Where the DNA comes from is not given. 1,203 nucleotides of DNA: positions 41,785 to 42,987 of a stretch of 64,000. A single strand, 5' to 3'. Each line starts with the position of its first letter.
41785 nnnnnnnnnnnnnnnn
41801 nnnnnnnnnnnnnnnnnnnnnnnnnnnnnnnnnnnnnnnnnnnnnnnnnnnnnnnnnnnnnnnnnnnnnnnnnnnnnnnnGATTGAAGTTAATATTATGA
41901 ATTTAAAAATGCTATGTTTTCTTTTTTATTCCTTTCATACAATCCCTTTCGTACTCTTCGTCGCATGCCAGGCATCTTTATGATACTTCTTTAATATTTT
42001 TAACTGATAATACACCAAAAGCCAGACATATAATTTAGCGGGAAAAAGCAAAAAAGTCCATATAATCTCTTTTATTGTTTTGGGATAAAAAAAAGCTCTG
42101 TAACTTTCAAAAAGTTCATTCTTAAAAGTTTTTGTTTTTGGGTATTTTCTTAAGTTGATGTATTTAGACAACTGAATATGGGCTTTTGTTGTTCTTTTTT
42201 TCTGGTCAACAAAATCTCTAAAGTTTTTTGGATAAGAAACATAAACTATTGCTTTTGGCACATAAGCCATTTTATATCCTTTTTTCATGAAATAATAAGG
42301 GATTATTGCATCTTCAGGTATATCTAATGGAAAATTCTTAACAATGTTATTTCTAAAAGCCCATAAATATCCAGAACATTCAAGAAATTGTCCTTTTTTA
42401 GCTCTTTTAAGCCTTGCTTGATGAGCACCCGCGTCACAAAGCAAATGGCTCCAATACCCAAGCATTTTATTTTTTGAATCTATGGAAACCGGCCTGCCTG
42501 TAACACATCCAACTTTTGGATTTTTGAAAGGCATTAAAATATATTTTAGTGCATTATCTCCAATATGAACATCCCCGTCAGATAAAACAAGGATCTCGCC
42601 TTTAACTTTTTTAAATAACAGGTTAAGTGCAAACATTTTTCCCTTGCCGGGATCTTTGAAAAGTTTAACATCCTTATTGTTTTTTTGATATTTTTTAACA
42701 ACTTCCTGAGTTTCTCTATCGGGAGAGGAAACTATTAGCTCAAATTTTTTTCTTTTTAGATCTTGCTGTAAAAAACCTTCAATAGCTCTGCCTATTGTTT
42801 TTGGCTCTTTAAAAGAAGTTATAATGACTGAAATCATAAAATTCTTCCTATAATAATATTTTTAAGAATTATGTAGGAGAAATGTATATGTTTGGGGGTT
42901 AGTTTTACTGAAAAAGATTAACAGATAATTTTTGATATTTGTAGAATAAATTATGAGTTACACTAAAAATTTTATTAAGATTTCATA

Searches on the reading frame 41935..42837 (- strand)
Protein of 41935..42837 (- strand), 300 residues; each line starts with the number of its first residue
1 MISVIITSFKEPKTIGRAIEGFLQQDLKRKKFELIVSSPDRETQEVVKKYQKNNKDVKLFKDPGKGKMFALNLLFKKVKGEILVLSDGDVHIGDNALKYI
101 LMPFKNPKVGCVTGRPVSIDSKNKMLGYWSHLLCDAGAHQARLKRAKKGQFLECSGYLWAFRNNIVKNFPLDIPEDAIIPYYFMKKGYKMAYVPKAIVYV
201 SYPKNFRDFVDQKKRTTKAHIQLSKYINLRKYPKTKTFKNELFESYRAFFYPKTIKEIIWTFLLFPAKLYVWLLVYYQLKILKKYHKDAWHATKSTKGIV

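Call 53: search_protein_families(library=pfam, proteins=[window:41935-42837:-], max_evalue=0.0001)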
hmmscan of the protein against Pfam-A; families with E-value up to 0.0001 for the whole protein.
window:41935-42837:- (300 aa): 4 families
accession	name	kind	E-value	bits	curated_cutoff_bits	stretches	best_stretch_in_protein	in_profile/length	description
PF13641.12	Glyco_tranf_2_3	-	1.8e-26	94.1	27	1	2-216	3-227/230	Glycosyltransferase like family 2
PF00535.33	Glycos_transf_2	-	1.4e-18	67.8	23.3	1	3-167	1-165/168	Glycosyl transferase family 2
PF13506.12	Glyco_transf_21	-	1.6e-08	34.7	21.7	1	67-209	18-165/174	Glycosyl transferase family 21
PF13632.12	Glyco_trans_2_3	-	2.8e-06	27.7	27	1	158-271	76-196/198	Glycosyl transferase family group 2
